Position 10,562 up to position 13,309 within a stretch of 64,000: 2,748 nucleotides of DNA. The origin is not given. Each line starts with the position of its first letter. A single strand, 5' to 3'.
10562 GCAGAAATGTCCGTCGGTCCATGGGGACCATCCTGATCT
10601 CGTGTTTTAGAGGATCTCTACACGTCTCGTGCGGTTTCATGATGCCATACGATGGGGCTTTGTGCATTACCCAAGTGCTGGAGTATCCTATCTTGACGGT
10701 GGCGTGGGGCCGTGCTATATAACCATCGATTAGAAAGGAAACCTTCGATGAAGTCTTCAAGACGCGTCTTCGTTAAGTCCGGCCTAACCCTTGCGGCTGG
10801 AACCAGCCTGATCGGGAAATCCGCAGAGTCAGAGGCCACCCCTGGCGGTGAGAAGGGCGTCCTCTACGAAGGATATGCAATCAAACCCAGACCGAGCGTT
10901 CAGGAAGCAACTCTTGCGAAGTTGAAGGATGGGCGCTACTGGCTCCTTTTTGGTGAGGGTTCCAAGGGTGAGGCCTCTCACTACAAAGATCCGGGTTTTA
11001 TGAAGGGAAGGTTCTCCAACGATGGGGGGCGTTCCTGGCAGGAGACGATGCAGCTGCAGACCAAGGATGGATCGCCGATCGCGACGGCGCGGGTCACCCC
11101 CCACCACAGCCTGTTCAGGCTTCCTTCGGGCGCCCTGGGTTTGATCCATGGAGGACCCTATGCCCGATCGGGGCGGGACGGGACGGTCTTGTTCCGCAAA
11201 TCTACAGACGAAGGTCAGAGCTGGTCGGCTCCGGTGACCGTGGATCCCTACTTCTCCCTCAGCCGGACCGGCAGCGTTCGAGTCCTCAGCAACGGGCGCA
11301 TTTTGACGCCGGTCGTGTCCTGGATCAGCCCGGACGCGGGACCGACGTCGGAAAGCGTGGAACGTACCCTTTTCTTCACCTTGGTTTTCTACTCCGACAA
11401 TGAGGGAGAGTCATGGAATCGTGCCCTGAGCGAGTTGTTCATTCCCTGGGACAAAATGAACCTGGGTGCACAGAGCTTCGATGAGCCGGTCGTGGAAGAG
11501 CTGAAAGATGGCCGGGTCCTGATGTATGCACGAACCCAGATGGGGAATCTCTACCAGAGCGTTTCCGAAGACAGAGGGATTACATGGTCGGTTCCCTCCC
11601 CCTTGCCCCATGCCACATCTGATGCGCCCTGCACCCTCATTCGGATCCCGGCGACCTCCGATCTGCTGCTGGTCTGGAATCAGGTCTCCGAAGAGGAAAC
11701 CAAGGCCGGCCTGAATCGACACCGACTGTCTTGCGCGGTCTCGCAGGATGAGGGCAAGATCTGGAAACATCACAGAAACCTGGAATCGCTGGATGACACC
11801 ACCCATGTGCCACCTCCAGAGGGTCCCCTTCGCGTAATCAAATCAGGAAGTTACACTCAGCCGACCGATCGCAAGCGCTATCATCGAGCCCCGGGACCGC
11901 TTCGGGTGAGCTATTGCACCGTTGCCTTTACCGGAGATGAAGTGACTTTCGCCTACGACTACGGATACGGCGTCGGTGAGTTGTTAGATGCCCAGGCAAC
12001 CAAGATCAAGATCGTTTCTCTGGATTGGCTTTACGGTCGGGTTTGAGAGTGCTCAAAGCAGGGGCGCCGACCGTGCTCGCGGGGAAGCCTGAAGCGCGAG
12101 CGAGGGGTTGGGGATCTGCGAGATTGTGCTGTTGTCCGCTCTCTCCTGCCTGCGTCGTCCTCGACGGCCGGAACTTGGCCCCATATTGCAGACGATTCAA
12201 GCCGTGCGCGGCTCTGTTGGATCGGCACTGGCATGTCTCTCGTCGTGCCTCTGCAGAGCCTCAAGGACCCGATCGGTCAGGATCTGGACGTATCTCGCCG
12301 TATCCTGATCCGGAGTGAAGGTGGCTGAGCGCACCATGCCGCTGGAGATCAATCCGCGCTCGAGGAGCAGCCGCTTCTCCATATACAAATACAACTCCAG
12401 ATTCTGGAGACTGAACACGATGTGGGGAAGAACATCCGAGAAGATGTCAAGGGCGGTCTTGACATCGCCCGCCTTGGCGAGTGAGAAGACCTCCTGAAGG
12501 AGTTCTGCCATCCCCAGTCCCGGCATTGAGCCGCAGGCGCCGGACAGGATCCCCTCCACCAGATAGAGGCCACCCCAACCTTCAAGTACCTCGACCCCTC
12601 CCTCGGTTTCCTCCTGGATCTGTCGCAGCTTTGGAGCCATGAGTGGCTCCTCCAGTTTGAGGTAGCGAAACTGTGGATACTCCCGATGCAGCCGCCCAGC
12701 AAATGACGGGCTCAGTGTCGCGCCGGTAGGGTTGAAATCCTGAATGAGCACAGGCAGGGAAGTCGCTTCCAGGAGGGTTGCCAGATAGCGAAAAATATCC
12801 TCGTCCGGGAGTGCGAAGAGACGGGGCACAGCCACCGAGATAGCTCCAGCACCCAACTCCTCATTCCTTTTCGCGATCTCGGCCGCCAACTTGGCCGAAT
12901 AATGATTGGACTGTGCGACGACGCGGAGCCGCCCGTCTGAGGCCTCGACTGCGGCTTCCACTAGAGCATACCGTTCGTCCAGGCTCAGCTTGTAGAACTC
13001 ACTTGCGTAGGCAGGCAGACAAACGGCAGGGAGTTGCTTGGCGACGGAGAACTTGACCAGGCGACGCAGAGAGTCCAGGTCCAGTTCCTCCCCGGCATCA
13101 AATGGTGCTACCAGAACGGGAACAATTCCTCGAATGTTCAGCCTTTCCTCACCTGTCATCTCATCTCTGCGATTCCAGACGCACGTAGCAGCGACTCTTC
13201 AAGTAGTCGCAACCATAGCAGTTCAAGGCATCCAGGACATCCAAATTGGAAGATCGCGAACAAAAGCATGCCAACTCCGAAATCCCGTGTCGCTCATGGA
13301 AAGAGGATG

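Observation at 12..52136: Three-fold GH33 sialidase expansion together with a BNR protein, a deacetylase fusion and a DHDPS-family lyase in an Acidobacteria-like genome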

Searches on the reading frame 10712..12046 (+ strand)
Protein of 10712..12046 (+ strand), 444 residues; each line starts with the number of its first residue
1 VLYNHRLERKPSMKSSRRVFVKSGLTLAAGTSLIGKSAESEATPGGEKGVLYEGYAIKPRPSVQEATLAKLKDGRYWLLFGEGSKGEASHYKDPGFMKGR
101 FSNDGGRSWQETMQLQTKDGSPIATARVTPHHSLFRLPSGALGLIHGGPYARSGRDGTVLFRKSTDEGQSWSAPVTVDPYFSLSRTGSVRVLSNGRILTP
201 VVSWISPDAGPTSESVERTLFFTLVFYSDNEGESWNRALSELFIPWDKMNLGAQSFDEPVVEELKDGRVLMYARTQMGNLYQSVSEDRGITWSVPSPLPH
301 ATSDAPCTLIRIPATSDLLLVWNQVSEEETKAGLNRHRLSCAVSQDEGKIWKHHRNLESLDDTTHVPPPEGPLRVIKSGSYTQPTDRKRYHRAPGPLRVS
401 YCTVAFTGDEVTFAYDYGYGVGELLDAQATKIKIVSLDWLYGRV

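Call 3: search_protein_families(library=pfam, proteins=[window:10712-12046:+], max_evalue=0.01)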
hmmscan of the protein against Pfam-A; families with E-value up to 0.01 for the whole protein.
window:10712-12046:+ (444 aa): 4 families
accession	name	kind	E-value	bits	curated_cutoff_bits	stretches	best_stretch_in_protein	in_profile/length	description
PF13088.12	BNR_2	-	3.6e-25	89.3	31.4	1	134-361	56-258/277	BNR repeat-like domain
PF02012.26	BNR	-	2.1e-09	36.4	27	0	226-236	1-11/12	BNR/Asp-box repeat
PF13859.12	BNR_3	-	0.0002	21.3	27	0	132-293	62-211/308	BNR repeat-like domain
PF15902.12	Sortilin-Vps10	-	0.0081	15.4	33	0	225-355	3-113/446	Sortilin, neurotensin receptor 3,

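Call 4: search_protein_families(library=ncbifam, proteins=[window:10712-12046:+], max_evalue=0.01)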
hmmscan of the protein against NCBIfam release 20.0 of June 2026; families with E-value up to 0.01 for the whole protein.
window:10712-12046:+ (444 aa): 0 families

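Call 10: search_solved_structures(query=window:10748-12046:+, max_evalue=0.01, show_alignments=2)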
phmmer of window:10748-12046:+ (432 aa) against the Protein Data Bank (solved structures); distinct sequences matched with E-value up to 0.01: 29.
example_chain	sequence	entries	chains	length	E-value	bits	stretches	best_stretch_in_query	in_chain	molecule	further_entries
4yz1_A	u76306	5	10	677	2.2e-07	33.4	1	148-312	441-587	Putative neuraminidase | Sialidase NanC | Neuraminidase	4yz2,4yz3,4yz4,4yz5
4yw1_A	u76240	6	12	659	2.5e-07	33.3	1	148-312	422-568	Neuraminidase C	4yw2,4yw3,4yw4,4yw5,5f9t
4x47_A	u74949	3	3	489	6.2e-05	25.4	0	214-290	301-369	Anhydrosialidase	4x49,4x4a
4x6k_A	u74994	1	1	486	6.2e-05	25.4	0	214-290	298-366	Anhydrosialidase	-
9eob_A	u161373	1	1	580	0.00012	24.5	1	246-349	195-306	exo-alpha-sialidase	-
8axi_A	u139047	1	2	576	0.00013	24.3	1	246-345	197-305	Sialidase domain-containing protein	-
8axs_B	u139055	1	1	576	0.00013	24.3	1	246-345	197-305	Exo-alpha-sialidase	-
8axs_A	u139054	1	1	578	0.00013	24.3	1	246-345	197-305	Exo-alpha-sialidase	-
8axt_A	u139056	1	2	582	0.00013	24.3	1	246-345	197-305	Sialidase domain-containing protein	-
8hls_A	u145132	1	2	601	0.00014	24.2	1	246-345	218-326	Sialidase domain-containing protein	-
2ya4_A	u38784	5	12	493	0.00033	23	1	140-281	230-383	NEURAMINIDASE A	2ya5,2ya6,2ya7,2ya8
2w20_A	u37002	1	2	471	0.00036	22.8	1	140-281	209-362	SIALIDASE A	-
3h71_A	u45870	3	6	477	0.00037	22.8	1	140-281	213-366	Sialidase A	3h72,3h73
5kky_A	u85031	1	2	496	0.00038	22.7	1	140-281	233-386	Sialidase A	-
2vvz_A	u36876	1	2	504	0.00042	22.6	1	140-281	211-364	SIALIDASE A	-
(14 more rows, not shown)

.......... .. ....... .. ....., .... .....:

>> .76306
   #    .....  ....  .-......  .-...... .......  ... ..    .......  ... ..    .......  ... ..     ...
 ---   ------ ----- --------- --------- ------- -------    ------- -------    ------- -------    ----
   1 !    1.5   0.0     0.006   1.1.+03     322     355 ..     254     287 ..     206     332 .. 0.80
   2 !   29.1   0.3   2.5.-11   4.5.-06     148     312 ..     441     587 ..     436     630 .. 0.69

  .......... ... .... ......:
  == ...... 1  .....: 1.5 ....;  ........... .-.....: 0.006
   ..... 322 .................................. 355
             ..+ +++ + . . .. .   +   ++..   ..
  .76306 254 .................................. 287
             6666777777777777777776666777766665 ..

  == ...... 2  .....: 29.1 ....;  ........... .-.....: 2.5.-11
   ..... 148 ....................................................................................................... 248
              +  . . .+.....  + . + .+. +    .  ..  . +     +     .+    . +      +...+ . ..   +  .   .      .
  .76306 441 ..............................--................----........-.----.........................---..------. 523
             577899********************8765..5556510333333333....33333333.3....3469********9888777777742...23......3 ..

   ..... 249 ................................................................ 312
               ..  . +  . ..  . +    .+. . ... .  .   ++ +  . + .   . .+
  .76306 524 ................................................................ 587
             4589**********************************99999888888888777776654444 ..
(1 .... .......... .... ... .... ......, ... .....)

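Call 84: find_homologous_proteins(query=window:10748-12046:+, max_evalue=1e-10)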
Query window:10748-12046:+ (432 aa): 350 proteins with E <= 1e-10 among 8000 candidates; the best 120 are listed.
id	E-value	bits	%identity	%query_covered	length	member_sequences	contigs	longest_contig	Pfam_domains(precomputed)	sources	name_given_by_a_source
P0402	2.3e-284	961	97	100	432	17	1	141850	PF02012.27,PF13088.13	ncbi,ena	-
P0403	1.3e-155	537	57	100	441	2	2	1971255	PF02012.27,PF13088.13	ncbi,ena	-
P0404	1.3e-146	507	57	99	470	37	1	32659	PF02012.27,PF13088.13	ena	-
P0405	2.9e-145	503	54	100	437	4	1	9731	PF02012.27,PF13088.13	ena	-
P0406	1.7e-142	494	55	100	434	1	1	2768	PF24316.2,PF02012.27,PF13088.13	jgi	jgi:hypothetical protein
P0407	4.7e-140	486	53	99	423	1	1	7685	PF24316.2,PF02012.27,PF13088.13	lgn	-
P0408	6.9e-140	485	53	100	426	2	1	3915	PF13859.13,PF24316.2,PF02012.27,PF13088.13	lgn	-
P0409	2.7e-139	483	55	100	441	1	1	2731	PF24316.2,PF02012.27,PF13088.13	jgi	-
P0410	1.4e-138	481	54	99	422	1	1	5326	PF24316.2,PF02012.27,PF13088.13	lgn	-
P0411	3.6e-138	479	52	100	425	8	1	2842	PF13859.13,PF24316.2,PF02012.27,PF13088.13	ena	-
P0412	6.1e-138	479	54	97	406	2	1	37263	PF02012.27,PF13088.13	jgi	jgi:hypothetical protein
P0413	2.0e-137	477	54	100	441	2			PF24316.2,PF02012.27,PF13088.13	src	-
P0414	1.8e-135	470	54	100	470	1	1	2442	PF24316.2,PF02012.27,PF13088.13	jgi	jgi:hypothetical protein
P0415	6.1e-135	469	53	99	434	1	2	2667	PF02012.27,PF13088.13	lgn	-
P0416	7.7e-135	468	53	100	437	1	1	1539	PF02012.27,PF13088.13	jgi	-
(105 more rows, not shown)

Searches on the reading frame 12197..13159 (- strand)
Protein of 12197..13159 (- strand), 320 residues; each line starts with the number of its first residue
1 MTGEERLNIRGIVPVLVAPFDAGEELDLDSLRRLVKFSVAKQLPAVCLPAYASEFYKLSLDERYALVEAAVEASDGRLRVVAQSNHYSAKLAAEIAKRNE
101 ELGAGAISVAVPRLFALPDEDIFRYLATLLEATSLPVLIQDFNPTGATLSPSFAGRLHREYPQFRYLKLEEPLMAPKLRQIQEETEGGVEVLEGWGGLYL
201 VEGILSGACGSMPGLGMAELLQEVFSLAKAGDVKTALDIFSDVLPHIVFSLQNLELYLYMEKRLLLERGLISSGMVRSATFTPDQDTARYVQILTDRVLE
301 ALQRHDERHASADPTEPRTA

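Call 11: search_protein_families(library=pfam, proteins=[window:12197-13159:-], max_evalue=0.001)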
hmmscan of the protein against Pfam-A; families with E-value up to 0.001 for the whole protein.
window:12197-13159:- (320 aa): 1 family
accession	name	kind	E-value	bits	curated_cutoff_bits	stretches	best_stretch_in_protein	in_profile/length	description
PF00701.28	DHDPS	-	1.8e-24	86.4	22.1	1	9-277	2-268/289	Dihydrodipicolinate synthetase family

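Call 30: search_protein_families(library=ncbifam, proteins=[window:12197-13159:-], max_evalue=0.001)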
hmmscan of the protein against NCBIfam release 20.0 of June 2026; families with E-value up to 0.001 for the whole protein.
window:12197-13159:- (320 aa): 7 families
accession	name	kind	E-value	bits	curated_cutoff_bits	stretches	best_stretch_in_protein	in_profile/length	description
NF003164.0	PRK04147.1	equivalog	1.1e-17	64.3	281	1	8-298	3-290/294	N-acetylneuraminate lyase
NF002958.0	PRK03620.1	subfamily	1.3e-15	57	278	1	10-157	12-156/307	5-dehydro-4-deoxyglucarate dehydratase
TIGR00683.1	nanA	equivalog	1.9e-15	57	382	1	9-278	1-268/293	N-acetylneuraminate lyase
TIGR02313.1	HpaI-NOT-DapA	exception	2.9e-15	55.8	396.7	1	9-167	1-161/294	2,4-dihydroxyhept-2-ene-1,7-dioic acid aldolase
TIGR00674.1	dapA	equivalog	1e-14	54.1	206.15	1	12-242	2-232/286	4-hydroxy-tetrahydrodipicolinate synthase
TIGR03249.1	KdgD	equivalog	1.3e-13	50.7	373.95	1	10-164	10-161/299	5-dehydro-4-deoxyglucarate dehydratase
NF040954.1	Arch_KDGaldase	equivalog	1.1e-08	34.7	390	1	12-154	4-144/288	bifunctional 2-dehydro-3-deoxy-phosphogluconate/2-dehydro-3-deoxy-6-phosphogalactonate aldolase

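Call 31: search_solved_structures(query=window:12197-13159:-, max_evalue=0.00001, show_alignments=1)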
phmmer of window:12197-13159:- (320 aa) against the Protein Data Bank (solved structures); distinct sequences matched with E-value up to 0.00001: 109 (the best 60 are shown).
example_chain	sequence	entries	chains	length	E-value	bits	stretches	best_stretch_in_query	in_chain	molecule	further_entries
7c0c_A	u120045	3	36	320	5.9e-30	107.7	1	9-279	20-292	L-2-keto-3-deoxyarabonate dehydratase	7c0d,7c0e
3fkk_A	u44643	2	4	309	9.4e-30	107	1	6-279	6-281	L-2-keto-3-deoxyarabonate dehydratase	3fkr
6mqh_A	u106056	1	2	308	2.6e-14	56.3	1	5-150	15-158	4-hydroxy-tetrahydrodipicolinate synthase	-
2wkj_A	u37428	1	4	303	4.5e-14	55.5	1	7-240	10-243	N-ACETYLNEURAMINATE LYASE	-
2wnq_A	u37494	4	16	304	4.6e-14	55.5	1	7-240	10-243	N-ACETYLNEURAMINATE LYASE | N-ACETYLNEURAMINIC ACID LYASE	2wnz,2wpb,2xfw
4uui_A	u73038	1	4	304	7.1e-14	54.9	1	7-240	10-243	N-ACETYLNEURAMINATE LYASE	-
2wnn_A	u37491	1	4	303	7.7e-14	54.8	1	7-239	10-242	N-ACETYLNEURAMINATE LYASE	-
2wo5_A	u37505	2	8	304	7.7e-14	54.8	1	7-239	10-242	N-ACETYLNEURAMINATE LYASE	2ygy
4bwl_A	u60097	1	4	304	7.9e-14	54.7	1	7-239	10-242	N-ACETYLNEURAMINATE LYASE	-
1hl2_A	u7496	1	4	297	9e-14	54.6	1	7-240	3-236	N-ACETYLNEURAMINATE LYASE SUBUNIT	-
3lcg_A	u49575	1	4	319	1e-13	54.4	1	7-240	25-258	N-acetylneuraminate lyase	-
3lcf_A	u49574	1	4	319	1e-13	54.4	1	7-240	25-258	N-acetylneuraminate lyase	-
3lcl_A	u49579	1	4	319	1e-13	54.4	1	7-240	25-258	N-acetylneuraminate lyase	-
3lbc_A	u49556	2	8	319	1.1e-13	54.3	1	7-239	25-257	N-acetylneuraminate lyase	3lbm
3lch_A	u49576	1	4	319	1.2e-13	54.2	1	7-239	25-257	N-acetylneuraminate lyase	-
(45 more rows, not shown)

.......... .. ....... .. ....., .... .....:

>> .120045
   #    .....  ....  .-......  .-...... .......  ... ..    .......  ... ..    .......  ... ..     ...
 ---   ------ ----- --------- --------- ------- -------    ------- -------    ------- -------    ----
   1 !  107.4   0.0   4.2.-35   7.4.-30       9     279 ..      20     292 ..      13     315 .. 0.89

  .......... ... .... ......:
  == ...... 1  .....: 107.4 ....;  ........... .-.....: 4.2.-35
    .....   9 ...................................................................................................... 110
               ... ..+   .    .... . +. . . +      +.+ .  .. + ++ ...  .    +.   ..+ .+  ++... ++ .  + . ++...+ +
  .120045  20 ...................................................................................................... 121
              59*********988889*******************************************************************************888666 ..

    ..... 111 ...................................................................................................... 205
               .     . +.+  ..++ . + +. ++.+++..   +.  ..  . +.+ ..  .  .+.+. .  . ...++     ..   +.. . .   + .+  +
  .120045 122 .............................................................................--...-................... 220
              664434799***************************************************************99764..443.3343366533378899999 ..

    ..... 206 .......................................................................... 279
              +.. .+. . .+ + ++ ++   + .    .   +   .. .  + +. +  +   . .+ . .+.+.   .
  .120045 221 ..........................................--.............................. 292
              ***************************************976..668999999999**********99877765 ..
